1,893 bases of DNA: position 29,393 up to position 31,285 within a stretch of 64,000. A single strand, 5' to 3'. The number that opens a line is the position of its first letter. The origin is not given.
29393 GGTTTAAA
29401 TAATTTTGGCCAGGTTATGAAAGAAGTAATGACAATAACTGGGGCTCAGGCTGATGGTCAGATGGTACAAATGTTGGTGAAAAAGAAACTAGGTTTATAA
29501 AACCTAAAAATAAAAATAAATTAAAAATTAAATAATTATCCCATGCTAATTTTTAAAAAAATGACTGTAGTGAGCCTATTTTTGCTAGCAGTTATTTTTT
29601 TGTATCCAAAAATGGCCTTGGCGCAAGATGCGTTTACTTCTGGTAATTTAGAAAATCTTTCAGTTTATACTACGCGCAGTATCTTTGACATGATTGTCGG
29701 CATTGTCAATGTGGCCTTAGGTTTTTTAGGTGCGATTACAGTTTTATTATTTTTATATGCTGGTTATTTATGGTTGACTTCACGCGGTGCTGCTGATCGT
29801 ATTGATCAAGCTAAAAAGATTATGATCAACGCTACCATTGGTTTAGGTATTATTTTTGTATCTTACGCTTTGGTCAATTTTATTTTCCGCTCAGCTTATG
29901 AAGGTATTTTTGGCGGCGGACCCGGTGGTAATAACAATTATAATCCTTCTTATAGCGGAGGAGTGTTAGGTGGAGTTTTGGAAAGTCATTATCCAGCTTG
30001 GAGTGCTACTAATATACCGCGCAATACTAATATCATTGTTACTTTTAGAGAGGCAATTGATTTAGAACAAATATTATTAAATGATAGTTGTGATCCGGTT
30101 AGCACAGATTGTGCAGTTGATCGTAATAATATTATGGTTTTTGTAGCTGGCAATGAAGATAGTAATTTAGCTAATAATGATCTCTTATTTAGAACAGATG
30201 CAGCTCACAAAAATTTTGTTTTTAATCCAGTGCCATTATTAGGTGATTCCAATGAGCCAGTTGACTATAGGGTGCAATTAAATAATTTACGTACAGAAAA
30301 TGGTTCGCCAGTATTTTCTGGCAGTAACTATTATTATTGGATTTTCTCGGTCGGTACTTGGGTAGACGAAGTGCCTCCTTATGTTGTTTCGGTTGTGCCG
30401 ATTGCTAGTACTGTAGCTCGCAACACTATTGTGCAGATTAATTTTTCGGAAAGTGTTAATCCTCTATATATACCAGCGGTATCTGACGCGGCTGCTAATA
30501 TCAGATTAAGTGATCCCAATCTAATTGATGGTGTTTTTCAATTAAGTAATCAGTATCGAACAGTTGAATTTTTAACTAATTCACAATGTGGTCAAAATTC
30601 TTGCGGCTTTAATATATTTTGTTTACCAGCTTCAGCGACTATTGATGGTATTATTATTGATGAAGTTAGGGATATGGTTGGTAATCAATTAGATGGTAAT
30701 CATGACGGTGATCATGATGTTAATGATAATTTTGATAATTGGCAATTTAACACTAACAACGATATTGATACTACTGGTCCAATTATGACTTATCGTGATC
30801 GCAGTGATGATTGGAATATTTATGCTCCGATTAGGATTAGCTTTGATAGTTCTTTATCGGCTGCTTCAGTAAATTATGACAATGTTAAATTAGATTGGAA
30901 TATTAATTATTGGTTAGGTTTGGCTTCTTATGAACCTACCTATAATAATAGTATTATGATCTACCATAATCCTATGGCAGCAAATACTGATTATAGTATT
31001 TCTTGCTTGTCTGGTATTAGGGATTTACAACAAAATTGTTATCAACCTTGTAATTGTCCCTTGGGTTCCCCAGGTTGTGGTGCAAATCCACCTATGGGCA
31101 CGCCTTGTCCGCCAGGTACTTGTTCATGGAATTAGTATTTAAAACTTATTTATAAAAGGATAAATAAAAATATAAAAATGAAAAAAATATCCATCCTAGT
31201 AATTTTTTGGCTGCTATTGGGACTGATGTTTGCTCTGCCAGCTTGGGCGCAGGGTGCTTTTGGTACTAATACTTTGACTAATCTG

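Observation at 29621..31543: Two tandem genes share a paralogous signal-peptide plus two-helix anchor module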

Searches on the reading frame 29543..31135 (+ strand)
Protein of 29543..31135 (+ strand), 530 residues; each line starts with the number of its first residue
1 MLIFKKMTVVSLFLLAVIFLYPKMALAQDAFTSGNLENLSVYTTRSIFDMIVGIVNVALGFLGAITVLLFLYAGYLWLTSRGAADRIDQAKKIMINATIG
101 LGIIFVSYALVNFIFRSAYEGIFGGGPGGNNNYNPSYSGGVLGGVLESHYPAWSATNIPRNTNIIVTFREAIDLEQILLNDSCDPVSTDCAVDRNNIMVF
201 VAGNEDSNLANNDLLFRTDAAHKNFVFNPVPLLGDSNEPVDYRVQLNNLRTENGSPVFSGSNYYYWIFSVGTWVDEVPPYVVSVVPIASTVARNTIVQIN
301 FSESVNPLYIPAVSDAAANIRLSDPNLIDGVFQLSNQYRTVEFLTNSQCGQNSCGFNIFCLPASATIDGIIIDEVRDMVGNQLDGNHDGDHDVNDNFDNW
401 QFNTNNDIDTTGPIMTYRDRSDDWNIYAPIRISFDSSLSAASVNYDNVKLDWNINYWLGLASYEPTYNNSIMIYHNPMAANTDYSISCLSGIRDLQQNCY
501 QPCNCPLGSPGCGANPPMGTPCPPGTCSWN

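Call 7: search_protein_families(library=pfam, proteins=[window:29543-31132:+], max_evalue=0.01)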
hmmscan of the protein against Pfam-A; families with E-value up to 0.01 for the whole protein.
window:29543-31132:+ (530 aa): 2 families
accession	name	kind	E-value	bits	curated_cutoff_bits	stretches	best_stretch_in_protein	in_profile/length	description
PF13205.12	Big_5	-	3.1e-11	44.4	23.6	1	146-183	7-44/105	Bacterial Ig-like domain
PF18895.5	T4SS_pilin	-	1.1e-05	25.9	26.6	1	44-114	2-71/71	Type IV secretion system pilin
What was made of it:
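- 29543..31135 (+): ORF A, 530 aa: T4SS_pilin module + linker + three Ig-like domains + Cys-rich tail. Pfam PF18895 + Big_5 (call 7).
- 29978..31027 (+): ORF A three Ig-like beta-sandwich domains (res ~146-272, 273-405, 406-495). Big_5 hit (call 7).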

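Call 19: find_encoding_contigs(protein=window:29543-31135:+, flank=2000, max_places=5)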
Protein window:29543-31135:+ (530 aa): no gene with exactly this product is on record in the collection.

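Call 20: find_related_loci(query=window:29543-31132:+, collection=genome_contigs, flank=10000)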
Query window:29543-31132:+ (530 aa) in genome_contigs; peptide patterns used: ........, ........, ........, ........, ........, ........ (x = any residue, [..] = any of these).
45 stretches matched a pattern; 8 encode a relative of the query (tblastn E <= 1e-3); 8 distinct loci.
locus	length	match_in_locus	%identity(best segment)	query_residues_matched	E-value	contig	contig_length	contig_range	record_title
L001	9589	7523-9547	96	1-530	0e+0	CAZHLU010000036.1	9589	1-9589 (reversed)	MAG TPA_asm: uncultured Gammaproteobacteria bacterium isolate SRP135725_co1_218 genome assembly, contig: NODE_10151_leng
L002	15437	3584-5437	31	9-512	3e-64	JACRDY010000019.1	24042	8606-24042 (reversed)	MAG: Candidatus Falkowbacteria bacterium isolate NC_groundwater_1685_Pr3_B-0.1um_51_16 SR-2_scaffold_141_1034931, whole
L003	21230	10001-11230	33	10-371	3e-56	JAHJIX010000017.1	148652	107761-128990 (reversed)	MAG: Patescibacteria group bacterium isolate Modern_marine_rock_biofilm.mb.118 Modern_marine_roc.mb.118_k141_514575, who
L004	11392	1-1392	27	50-512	5e-27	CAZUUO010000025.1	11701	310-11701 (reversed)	MAG TPA_asm: uncultured Gammaproteobacteria bacterium isolate SRP278252_co1_102 genome assembly, contig: NODE_9852_lengt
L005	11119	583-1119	35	4-177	5e-22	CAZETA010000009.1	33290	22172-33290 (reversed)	MAG TPA_asm: uncultured Gammaproteobacteria bacterium isolate SRP298887_co1_128 genome assembly, contig: NODE_1039_lengt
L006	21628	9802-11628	29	5-499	1e-55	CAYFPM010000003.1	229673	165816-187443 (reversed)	MAG TPA_asm: uncultured Gammaproteobacteria bacterium isolate ERP019367_co2_132 genome assembly, contig: NODE_49_length_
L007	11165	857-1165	42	8-115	1e-13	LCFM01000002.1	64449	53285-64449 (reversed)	MAG: Parcubacteria group bacterium GW2011_GWA2_43_13 UV70_C0002, whole genome shotgun sequence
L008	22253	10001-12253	46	47-114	1e-11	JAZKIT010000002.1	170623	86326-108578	MAG: Patescibacteria group bacterium isolate ADI_DC_SW_02_SPN_11032020-bin060_1 DCSW02SPN_B060_1_000000000002, whole gen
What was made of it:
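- Tried and rejected: The single genome_contigs scan was spent on ORF A (call 20).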

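Call 32: find_homologous_proteins(query=window:29543-31132:+, max_evalue=0.001)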
Query window:29543-31132:+ (530 aa): 177 proteins with E <= 0.001 among 8000 candidates; the best 120 are listed.
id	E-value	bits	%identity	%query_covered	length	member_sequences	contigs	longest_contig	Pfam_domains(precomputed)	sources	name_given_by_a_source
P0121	0.0e+0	1223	100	100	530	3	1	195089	PF13205.13,PF18895.6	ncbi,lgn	-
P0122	1.1e-232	792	67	99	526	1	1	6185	PF13205.13,PF18895.6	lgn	-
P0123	8.0e-171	588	58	92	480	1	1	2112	PF13205.13,PF18895.6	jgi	-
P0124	2.0e-138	481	47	98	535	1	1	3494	PF13205.13,PF18895.6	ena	-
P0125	1.3e-115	406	41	98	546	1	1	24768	PF13205.13,PF18895.6,PF04956.19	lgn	-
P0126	5.4e-115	403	43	100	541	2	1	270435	PF13205.13,PF18895.6,PF04956.19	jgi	-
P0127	1.1e-114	402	40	99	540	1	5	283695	PF13205.13,PF18895.6,PF04956.19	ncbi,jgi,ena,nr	ncbi:hypothetical protein HON36_04070 [Candidatus Parcubacteria bacterium]|jgi:hypothetical protein|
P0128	1.8e-111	392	41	100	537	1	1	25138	PF13205.13,PF18895.6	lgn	-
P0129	3.8e-111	391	41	99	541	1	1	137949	PF13205.13,PF18895.6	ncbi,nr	ncbi:MAG: Ig-like domain-containing protein [Patescibacteria group bacterium]|nr:Ig-like domain-cont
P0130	1.2e-110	389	41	100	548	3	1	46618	PF13205.13,PF18895.6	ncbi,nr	ncbi:hypothetical protein C0580_01760 [Candidatus Parcubacteria bacterium]|nr:MAG: hypothetical prot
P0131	3.9e-110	387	41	98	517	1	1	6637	PF13205.13,PF18895.6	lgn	-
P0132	5.5e-110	387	41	99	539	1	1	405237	PF13205.13,PF18895.6,PF04956.19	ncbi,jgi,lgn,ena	ncbi:MAG: hypothetical protein WC465_01705 [Patescibacteria group bacterium]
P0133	6.5e-110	387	41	100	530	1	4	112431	PF13205.13,PF18895.6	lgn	-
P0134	1.6e-109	385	41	100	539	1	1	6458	PF13205.13,PF18895.6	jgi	-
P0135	1.4e-107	379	42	99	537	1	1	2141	PF13205.13,PF18895.6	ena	-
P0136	1.7e-107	379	41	97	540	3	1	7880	PF13205.13,PF18895.6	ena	-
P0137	3.4e-107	378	42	97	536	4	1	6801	PF13205.13,PF18895.6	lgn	-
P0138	2.0e-106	375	41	99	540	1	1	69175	PF13205.13,PF18895.6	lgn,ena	-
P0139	2.8e-104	368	42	100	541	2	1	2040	PF13205.13,PF18895.6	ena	-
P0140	3.3e-104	368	41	97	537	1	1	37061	PF13205.13,PF18895.6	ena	-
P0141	7.3e-104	367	39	98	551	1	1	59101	PF13205.13,PF18895.6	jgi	jgi:hypothetical protein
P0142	1.6e-103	366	41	100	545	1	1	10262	PF13205.13,PF18895.6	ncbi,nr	ncbi:MAG: Ig-like domain-containing protein [bacterium]|nr:Ig-like domain-containing protein [bacter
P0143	3.0e-103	365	41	100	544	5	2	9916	PF13205.13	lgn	-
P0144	6.2e-103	364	40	99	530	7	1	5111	PF13205.13,PF18895.6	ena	-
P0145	7.9e-103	363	39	99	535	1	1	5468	PF13205.13,PF18895.6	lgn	-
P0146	1.4e-102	363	40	99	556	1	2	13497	PF13205.13,PF18895.6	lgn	-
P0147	1.6e-102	362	41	97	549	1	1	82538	PF13205.13,PF18895.6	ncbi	-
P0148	2.4e-102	362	41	100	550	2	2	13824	PF13205.13,PF18895.6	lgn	-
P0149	2.7e-102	362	40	99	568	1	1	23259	PF13205.13,PF18895.6,PF04956.19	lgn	-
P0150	5.1e-102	361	39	99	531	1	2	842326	PF13205.13,PF18895.6,PF04956.19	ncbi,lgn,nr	ncbi:Ig-like domain-containing protein [Candidatus Nomurabacteria bacterium]|nr:Ig-like domain-conta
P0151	6.8e-102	360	41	97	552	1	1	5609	PF13205.13,PF18895.6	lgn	-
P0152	1.4e-101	359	40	98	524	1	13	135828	PF13205.13,PF18895.6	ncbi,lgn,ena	-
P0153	9.0e-101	357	40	100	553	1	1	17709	PF13205.13,PF18895.6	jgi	-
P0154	1.2e-100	356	38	100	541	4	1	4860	PF13205.13,PF18895.6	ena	-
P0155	1.6e-100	356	39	97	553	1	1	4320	PF13205.13,PF18895.6,PF04956.19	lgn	-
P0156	2.3e-100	355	39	99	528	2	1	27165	PF13205.13,PF18895.6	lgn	-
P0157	9.9e-100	353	41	100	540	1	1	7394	PF13205.13,PF18895.6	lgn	-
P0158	1.4e-99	353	40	100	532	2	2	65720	PF13205.13,PF18895.6,PF04956.19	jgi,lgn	jgi:hypothetical protein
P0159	1.4e-99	353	39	100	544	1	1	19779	PF13205.13,PF18895.6,PF04956.19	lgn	-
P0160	1.2e-98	350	40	99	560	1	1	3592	PF13205.13,PF18895.6,PF04956.19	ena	-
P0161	6.6e-98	347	39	100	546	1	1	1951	PF13205.13,PF18895.6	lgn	-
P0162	1.2e-97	346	39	99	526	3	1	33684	PF13205.13,PF18895.6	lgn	-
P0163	3.4e-97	345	39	98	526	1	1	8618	PF13205.13,PF18895.6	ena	-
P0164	3.6e-97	345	41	97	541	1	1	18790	PF13205.13,PF18895.6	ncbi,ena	-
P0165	1.3e-95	340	38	100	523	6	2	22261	PF13205.13,PF18895.6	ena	-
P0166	4.2e-95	338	38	100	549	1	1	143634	PF13205.13,PF18895.6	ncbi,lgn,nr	ncbi:MAG: hypothetical protein C3F02_03830 [Parcubacteria group bacterium]|nr:MAG: hypothetical prot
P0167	9.4e-95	337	39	95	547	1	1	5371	PF13205.13,PF18895.6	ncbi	-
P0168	3.7e-94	335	39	95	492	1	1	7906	PF13205.13,PF18895.6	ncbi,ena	-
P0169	1.0e-93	333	38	98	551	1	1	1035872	PF13205.13,PF18895.6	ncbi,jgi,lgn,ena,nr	ncbi:Ig-like domain-containing protein [Patescibacteria group bacterium]|nr:Ig-like domain-containin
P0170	6.4e-93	331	38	95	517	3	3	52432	PF13205.13,PF18895.6,PF04956.19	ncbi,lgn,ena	-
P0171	3.8e-92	328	39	100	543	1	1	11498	PF13205.13,PF18895.6,PF04956.19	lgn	-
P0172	2.3e-91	326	37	98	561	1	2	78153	PF13205.13,PF18895.6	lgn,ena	-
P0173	3.8e-91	325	37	100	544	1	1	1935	PF13205.13,PF18895.6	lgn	-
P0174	4.9e-85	305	36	95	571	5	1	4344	PF13205.13,PF18895.6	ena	-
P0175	1.6e-84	303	37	95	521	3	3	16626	PF13205.13,PF18895.6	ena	-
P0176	2.6e-82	296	36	97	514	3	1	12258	PF13205.13,PF18895.6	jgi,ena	-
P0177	3.5e-81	292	35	94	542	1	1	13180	PF13205.13,PF18895.6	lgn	-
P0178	2.7e-80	289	36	95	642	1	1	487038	PF13205.13,PF18895.6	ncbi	ncbi:MAG: Ig-like domain-containing protein [Candidatus Komeilibacteria bacterium]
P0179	7.2e-80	288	35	93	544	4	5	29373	PF13205.13,PF18895.6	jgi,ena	-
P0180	4.6e-78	282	33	93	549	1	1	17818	PF13205.13,PF18895.6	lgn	-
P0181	3.8e-77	279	36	90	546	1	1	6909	PF13205.13,PF18895.6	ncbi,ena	-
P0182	1.1e-76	277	33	95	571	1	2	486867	PF13205.13,PF18895.6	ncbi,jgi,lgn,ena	-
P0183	1.0e-75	274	35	95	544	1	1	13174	PF13205.13,PF18895.6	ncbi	-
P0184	2.5e-74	269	35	94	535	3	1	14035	PF13205.13,PF18895.6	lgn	-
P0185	6.9e-74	268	36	85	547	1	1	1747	PF13205.13,PF18895.6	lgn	-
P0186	1.9e-73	266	37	95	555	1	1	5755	PF13205.13,PF18895.6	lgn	-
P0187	6.9e-72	261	33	98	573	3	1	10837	PF13205.13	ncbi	-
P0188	2.3e-71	259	33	92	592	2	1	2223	PF13205.13,PF18895.6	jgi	jgi:hypothetical protein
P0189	3.6e-71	259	34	83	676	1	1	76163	PF13205.13,PF18895.6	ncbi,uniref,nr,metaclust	ncbi:MAG: hypothetical protein A2Y82_02990 [Candidatus Buchananbacteria bacterium RBG_13_36_9]|unire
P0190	2.0e-70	256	36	88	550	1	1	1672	PF13205.13,PF18895.6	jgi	jgi:hypothetical protein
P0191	5.8e-70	255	33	93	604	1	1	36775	PF13205.13,PF18895.6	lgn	-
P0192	8.7e-70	254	35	98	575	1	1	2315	PF13205.13,PF18895.6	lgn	-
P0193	7.8e-69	251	34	95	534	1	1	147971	PF13205.13,PF18895.6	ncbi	-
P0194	3.5e-68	249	33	98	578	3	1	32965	PF13205.13,PF18895.6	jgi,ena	-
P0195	1.2e-67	247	34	95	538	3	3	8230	PF13205.13,PF18895.6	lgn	-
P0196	1.4e-65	240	33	84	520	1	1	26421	PF13205.13,PF18895.6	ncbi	-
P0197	1.6e-65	240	31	95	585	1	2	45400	PF13205.13,PF18895.6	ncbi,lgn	-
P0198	1.6e-65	240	31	97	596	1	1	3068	PF13205.13,PF18895.6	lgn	-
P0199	6.9e-65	238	33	96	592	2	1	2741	PF13205.13,PF18895.6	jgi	jgi:hypothetical protein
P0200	9.0e-65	238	33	98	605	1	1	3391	PF13205.13,PF18895.6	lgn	-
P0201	3.0e-64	236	33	87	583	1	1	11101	PF13205.13,PF18895.6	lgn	-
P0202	9.3e-63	231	33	95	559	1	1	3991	PF13205.13,PF05545.17,PF18895.6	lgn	-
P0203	1.2e-62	231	31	97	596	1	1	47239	PF13205.13,PF18895.6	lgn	-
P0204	2.0e-61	227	31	97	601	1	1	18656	PF13205.13,PF18895.6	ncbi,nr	ncbi:Ig-like domain-containing protein [Candidatus Uhrbacteria bacterium]|nr:Ig-like domain-containi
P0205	5.4e-61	225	31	98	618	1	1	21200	PF13205.13,PF18895.6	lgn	-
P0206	1.0e-60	224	33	84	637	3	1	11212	PF13205.13,PF18895.6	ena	-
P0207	6.4e-60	222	31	94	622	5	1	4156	PF13205.13,PF18895.6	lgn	-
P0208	8.1e-60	221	30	89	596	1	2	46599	PF13205.13,PF18895.6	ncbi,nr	ncbi:Ig-like domain-containing protein [Patescibacteria group bacterium]|nr:Ig-like domain-containin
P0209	1.3e-59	221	33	96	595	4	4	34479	PF13205.13,PF18895.6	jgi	jgi:hypothetical protein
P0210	1.6e-59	220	29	98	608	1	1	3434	PF13205.13,PF18895.6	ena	-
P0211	4.5e-59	219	31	98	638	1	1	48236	PF13205.13,PF18895.6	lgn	-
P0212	8.1e-59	218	32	90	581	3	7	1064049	PF13205.13,PF18895.6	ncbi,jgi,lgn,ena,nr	ncbi:MAG: hypothetical protein BWY51_00623 [Parcubacteria group bacterium ADurb.Bin316]|nr:MAG: hypo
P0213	9.1e-59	218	31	99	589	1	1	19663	PF13205.13,PF18895.6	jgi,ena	-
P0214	1.0e-57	214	33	73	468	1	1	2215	PF13205.13,PF18895.6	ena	-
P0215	1.2e-57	214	30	98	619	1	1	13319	PF13205.13,PF18895.6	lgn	-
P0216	1.3e-57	214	33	95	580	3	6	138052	PF13205.13,PF18895.6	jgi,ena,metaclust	metaclust:\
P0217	1.3e-57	214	33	73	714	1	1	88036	PF13205.13,PF18895.6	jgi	jgi:phage shock protein PspC (stress-responsive transcriptional regulator)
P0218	2.7e-57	213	33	86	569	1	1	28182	PF13205.13,PF18895.6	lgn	-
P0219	3.7e-57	213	31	98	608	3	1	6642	PF13205.13,PF18895.6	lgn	-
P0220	5.7e-57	212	32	69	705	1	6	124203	PF13205.13,PF18895.6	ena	-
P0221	7.4e-57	212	30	92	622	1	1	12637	PF13205.13,PF18895.6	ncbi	-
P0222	1.3e-56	211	30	90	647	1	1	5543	PF13205.13,PF18895.6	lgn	-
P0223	2.1e-56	210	33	85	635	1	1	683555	PF13205.13,PF18895.6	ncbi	-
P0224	4.3e-56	209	29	97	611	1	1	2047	PF13205.13,PF18895.6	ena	-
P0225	4.8e-56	209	33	89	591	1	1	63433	PF13205.13,PF18895.6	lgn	-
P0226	8.6e-56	208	33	83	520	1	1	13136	PF13205.13,PF18895.6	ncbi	-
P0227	9.1e-56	208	32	95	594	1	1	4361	PF13205.13,PF18895.6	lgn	-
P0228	1.6e-55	207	31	92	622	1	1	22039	PF13205.13,PF18895.6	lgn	-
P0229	2.0e-55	207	29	95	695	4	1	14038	PF13205.13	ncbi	-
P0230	2.1e-55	207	30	94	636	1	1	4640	PF13205.13,PF18895.6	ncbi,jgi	jgi:hypothetical protein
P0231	3.2e-55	206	32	95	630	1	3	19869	PF13205.13,PF18895.6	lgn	-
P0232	9.1e-55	205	30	95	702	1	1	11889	PF13205.13,PF18895.6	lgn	-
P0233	1.0e-54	205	32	83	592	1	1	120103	PF13205.13,PF18895.6,PF04956.19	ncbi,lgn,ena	-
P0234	2.3e-54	203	31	95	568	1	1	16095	PF13205.13,PF18895.6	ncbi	-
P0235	8.4e-54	202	32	85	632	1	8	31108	PF13205.13,PF18895.6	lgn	-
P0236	9.8e-54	201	32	85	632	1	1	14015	PF13205.13,PF18895.6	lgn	-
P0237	3.5e-53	199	31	97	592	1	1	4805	PF13205.13,PF18895.6,PF04956.19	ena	-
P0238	4.2e-53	199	32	83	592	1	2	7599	PF13205.13,PF18895.6,PF04956.19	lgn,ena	-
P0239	4.9e-53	199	30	96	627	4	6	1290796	PF13205.13,PF18895.6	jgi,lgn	jgi:hypothetical protein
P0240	6.8e-53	199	33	65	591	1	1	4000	PF13205.13,PF18895.6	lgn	-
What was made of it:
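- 29543..31135 (+): At least 177 full-length homologues; nearly all of the 120 listed carry PF18895 + PF13205 (call 32).
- At least 177 full-length A homologues; nearly all of the 120 listed carry PF18895 + Big_5 (call 32).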

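Call 33: find_encoding_contigs(protein=P0121, flank=10000, max_places=3)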
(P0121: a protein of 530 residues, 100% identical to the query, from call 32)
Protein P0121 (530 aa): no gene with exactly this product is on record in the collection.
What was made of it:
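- Tried and rejected: Exact-sequence look-ups of ORF A and its 100% identical cluster representative P0121 found no contig on record (calls 19, 33).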

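Call 34: find_encoding_contigs(protein=P0169, flank=10000, max_places=2)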
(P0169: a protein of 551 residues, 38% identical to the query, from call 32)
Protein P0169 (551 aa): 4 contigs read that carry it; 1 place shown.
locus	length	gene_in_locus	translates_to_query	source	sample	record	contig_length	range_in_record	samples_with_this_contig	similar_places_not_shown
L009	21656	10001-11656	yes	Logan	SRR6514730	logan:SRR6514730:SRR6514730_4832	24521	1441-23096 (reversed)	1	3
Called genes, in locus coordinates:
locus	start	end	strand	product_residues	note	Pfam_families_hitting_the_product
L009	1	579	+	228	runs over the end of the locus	PF00687:Ribosomal_L1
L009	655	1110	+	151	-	PF01066:CDP-OH_P_transf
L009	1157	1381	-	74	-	-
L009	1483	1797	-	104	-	PF01371:Trp_repressor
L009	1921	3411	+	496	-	PF02789:Peptidase_M17_N, PF00883:Peptidase_M17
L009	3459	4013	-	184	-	PF01195:Pept_tRNA_hydro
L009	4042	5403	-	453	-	PF00009:GTP_EFTU, PF01926:MMR_HSR1, PF02421:FeoB_N, PF00009:GTP_EFTU, PF01926:MMR_HSR1, PF02421:FeoB_N, PF04548:AIG1, PF14714:KH_dom-like, +6 more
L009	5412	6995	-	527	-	PF03816:LytR_cpsA_psr, PF13399:LytR_C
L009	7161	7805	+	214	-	PF10502:Peptidase_S26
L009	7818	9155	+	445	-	PF13393:tRNA-synt_His, PF00587:tRNA-synt_2b, PF03129:HGTP_anticodon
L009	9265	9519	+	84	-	PF01165:Ribosomal_S21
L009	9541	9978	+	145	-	PF09424:YqeY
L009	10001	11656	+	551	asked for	PF18895:T4SS_pilin, PF13205:Big_5 (weak)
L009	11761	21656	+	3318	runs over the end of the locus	PF18895:T4SS_pilin (weak), PF01833:TIG, PF13205:Big_5 (weak)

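Call 62: predict_structure(alignment_id=A3)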
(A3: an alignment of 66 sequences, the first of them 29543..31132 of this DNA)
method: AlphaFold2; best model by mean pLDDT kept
length: 530 residues; sequences in the alignment: 66
mean_pLDDT: 85.1   pTM: 0.72
mean pLDDT of the five models: 85.1, 83.9, 82.6, 82.3, 82.1
residues with pLDDT >= 90: 327; 70-90: 114; 50-70: 37; < 50: 52
segments of 3 or more residues with pLDDT < 50: 24-45, 124-136, 138-140, 514-516, 525-530
pLDDT, mean of each block of 10 residues (from residue 1): 71 76 46 42 53 81 89 92 91 92 85 72 44 44 80 95 96 96 97 97 96 96 97 97 97 92 93 97 93 97 97 93 96 95 97 93 97 95 93 85 97 91 87 95 92 87 85 91 88 96 67 50 48
secondary structure, 60 per line:
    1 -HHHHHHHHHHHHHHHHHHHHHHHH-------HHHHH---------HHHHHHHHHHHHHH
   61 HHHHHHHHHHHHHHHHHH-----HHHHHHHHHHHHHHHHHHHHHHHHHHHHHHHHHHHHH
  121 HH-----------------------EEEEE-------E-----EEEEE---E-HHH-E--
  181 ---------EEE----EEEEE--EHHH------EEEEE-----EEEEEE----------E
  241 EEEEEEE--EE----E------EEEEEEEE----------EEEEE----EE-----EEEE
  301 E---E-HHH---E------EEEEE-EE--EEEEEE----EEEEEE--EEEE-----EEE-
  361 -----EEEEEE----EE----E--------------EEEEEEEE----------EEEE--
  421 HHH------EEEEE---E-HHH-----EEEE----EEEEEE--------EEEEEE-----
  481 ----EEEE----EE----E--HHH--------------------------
elements in order: H2-25 H33-37 H47-78 H84-122 E146-150 E164-168 E190-192 E197-201 E214-218 E224-229 E240-247 E263-270 E281-285 E297-301 E320-324 E330-335 E340-345 E348-351 E357-359 E366-371 E397-404 E415-418 E430-434 E448-451 E456-461 E470-475 E485-488
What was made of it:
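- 29543..31135 (+): AF2 model with mean pLDDT 85 (call 62).
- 29903..29977 (+): ORF A Gly/Asn-rich flexible linker (res 121-145). pLDDT below 50 for residues 124-140 (call 62).
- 29978..31027 (+): Model pLDDT >90 over most of the Ig region (call 62).
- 31028..31132 (+): ORF A Cys-rich C-terminal tail (res 496-530). Low model confidence (call 62).
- On Type IV pilins (type IV pili / T2SS pseudopilins): Two helices follow (call 62).
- The extension is at the C-terminus, after a flexible linker (call 62).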
